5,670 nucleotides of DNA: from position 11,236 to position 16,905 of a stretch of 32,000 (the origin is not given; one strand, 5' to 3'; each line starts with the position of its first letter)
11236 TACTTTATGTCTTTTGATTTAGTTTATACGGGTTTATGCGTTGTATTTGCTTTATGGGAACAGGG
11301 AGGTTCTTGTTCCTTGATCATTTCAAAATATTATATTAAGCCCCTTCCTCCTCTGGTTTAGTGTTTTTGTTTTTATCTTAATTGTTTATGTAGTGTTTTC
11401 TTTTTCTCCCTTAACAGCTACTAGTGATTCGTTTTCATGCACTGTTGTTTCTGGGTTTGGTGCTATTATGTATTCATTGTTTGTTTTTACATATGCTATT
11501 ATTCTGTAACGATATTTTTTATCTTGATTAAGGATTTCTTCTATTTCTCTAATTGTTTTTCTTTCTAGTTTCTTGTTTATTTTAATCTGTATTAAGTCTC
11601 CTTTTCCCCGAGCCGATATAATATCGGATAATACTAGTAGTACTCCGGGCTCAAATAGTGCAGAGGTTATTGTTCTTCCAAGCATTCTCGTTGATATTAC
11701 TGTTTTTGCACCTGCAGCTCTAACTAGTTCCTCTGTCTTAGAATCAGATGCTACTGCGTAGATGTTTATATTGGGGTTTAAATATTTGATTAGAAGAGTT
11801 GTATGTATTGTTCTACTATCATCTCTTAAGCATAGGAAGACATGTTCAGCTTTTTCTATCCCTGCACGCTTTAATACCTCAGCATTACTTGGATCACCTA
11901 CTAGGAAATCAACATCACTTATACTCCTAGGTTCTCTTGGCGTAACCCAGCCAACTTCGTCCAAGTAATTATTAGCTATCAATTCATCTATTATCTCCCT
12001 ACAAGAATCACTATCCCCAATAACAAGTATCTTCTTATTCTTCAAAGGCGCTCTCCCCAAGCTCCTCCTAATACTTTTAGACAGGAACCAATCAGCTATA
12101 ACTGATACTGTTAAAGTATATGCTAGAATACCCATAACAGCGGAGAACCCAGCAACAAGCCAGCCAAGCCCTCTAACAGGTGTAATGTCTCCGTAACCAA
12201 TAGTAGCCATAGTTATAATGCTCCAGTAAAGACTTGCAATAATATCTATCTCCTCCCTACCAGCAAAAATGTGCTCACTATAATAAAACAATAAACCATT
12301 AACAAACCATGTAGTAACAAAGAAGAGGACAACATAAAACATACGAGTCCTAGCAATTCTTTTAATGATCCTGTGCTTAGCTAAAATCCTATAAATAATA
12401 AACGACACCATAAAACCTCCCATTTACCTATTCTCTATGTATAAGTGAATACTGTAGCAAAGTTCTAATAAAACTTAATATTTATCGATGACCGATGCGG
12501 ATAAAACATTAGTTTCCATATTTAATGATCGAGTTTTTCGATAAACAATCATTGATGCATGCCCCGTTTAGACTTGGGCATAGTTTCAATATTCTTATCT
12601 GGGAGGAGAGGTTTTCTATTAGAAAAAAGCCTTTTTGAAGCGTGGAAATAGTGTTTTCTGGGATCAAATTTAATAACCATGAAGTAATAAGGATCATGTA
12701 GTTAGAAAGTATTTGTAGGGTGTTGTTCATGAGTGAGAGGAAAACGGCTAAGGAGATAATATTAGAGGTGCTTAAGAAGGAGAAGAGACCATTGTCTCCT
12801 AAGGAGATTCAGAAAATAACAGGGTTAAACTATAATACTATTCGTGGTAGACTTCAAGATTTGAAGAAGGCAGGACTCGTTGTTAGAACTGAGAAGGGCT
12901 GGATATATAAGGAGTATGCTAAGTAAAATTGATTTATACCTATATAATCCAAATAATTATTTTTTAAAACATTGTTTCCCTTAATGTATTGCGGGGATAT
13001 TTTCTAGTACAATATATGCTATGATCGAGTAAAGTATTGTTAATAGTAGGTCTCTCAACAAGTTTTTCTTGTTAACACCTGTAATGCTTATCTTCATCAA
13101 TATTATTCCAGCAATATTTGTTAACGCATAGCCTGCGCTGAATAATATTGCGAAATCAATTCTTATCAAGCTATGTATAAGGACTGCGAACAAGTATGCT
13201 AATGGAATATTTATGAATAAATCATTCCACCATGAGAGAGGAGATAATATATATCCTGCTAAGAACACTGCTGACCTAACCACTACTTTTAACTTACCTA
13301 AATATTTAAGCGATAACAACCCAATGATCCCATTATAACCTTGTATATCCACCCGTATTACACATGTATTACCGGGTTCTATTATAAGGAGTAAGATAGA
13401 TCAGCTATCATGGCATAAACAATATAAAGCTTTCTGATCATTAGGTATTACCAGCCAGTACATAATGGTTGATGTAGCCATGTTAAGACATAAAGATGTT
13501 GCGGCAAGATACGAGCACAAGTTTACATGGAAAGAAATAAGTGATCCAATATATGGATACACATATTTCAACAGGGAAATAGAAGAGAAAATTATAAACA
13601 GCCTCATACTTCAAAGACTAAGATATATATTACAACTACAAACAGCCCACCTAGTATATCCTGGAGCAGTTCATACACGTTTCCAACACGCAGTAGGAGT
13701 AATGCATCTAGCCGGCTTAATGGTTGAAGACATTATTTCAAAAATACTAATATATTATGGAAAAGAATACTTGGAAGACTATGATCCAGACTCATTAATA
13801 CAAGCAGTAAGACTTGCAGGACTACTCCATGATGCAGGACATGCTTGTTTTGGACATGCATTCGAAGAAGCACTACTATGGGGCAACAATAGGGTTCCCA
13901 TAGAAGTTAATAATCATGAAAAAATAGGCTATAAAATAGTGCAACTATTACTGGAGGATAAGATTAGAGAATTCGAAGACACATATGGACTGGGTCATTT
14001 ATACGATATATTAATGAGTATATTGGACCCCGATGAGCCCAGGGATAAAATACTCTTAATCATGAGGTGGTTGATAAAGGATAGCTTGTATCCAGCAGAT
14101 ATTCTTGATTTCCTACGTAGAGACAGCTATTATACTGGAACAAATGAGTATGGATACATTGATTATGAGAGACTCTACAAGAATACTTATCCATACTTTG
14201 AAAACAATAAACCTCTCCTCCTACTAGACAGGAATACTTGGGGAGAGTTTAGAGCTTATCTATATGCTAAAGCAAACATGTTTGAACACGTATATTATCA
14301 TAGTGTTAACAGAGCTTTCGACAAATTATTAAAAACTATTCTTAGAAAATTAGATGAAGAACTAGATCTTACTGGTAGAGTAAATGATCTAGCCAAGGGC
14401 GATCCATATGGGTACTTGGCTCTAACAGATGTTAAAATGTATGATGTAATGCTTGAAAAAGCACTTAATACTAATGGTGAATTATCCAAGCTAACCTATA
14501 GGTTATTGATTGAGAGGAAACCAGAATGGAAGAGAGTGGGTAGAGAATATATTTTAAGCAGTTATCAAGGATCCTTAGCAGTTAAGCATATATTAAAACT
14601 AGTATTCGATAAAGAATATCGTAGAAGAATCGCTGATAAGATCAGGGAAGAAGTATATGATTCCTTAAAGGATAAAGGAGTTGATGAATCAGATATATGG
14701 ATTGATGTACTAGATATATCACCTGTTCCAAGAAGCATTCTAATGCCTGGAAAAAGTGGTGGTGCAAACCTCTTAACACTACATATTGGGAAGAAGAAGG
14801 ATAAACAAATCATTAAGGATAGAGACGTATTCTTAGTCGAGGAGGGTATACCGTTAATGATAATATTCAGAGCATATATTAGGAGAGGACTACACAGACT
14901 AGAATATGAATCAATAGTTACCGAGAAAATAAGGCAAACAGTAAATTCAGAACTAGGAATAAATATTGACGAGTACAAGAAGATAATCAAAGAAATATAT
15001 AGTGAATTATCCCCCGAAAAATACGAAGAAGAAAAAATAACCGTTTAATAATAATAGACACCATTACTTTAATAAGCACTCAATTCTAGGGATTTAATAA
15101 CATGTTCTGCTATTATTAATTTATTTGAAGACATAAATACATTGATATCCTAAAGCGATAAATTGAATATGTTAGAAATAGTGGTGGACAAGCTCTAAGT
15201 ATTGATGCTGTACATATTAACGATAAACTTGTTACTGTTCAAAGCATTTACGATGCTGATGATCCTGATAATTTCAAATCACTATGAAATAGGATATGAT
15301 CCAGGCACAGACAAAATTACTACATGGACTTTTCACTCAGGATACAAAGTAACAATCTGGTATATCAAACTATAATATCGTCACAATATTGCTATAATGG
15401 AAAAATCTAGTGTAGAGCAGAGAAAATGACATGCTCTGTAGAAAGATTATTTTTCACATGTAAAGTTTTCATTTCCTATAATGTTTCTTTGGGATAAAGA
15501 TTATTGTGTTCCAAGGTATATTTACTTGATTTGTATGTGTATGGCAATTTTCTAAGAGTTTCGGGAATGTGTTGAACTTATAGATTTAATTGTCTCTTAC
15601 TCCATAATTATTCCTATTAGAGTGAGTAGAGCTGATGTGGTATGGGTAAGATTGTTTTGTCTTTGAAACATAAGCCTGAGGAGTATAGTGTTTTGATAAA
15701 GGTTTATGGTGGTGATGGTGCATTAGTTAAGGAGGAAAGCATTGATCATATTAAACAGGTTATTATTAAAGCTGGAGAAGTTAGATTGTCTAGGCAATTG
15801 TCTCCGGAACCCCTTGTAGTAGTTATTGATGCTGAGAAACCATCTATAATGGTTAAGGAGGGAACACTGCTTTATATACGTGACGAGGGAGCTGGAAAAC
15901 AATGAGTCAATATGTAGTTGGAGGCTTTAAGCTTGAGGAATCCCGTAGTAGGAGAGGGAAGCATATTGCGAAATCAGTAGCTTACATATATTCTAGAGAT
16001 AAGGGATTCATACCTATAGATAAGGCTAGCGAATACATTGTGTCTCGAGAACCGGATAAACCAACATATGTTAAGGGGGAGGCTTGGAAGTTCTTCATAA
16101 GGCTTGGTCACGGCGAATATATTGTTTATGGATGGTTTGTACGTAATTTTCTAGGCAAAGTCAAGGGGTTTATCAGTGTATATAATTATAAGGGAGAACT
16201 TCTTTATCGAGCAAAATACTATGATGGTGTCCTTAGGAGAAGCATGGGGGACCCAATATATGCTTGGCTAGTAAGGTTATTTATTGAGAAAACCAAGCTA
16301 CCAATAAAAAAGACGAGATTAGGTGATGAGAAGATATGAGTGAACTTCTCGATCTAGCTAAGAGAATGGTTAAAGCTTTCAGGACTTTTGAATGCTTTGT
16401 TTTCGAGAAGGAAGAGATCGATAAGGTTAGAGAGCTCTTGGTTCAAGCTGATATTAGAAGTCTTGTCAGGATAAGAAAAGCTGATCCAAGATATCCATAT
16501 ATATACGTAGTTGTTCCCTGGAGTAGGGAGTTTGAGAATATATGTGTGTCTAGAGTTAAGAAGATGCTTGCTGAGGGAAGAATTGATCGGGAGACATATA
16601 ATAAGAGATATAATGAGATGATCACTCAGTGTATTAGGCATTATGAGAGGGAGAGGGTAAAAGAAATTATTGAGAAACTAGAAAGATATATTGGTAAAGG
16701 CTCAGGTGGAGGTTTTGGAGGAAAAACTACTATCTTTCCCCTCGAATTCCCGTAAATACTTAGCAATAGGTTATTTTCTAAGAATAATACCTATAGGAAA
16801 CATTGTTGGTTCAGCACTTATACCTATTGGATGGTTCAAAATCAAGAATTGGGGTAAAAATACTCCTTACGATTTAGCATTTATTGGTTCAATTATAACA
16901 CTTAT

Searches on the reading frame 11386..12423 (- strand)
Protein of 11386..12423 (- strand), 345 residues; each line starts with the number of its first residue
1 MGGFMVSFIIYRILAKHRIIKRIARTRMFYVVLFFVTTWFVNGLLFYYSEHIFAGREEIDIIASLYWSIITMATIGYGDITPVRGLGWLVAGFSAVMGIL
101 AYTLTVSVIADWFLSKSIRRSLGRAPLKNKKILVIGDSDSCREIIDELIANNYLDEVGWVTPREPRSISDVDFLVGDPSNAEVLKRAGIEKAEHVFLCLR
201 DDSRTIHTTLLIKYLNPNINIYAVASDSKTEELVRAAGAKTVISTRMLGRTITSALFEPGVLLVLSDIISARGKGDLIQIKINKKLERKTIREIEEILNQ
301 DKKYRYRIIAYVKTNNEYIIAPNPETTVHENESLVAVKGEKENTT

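Call 14: search_protein_families(library=pfam, proteins=[window:11386-12423:-], max_evalue=0.01)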
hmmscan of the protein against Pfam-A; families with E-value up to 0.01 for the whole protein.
window:11386-12423:- (345 aa): 5 families
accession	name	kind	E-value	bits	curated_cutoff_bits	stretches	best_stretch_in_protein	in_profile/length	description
PF02254.24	TrkA_N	-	5.3e-16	59.4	23.8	1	170-244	41-115/116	TrkA-N domain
PF07885.22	Ion_trans_2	-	1.6e-12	47.5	22.5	1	35-113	2-77/79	Ion channel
PF22614.2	Slo-like_RCK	-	2.3e-05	24.5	24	1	161-222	40-118/119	Calcium-activated potassium channel slowpoke-like RCK domain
PF00520.37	Ion_trans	-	0.00011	22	25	1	20-113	126-233/241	Ion transport protein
PF02080.26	TrkA_C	-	0.00086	19.6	27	0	280-335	6-55/71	TrkA-C domain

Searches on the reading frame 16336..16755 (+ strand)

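Call 15: search_protein_families(library=pfam, proteins=[window:16336-16755:+], max_evalue=0.01)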
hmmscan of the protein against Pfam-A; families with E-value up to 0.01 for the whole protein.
window:16336-16755:+ (139 aa): 1 family
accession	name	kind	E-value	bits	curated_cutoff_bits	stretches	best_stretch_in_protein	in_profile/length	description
PF04983.23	RNA_pol_Rpb1_3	-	0.0082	16.5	28.9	0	75-118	101-145/162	RNA polymerase Rpb1, domain 3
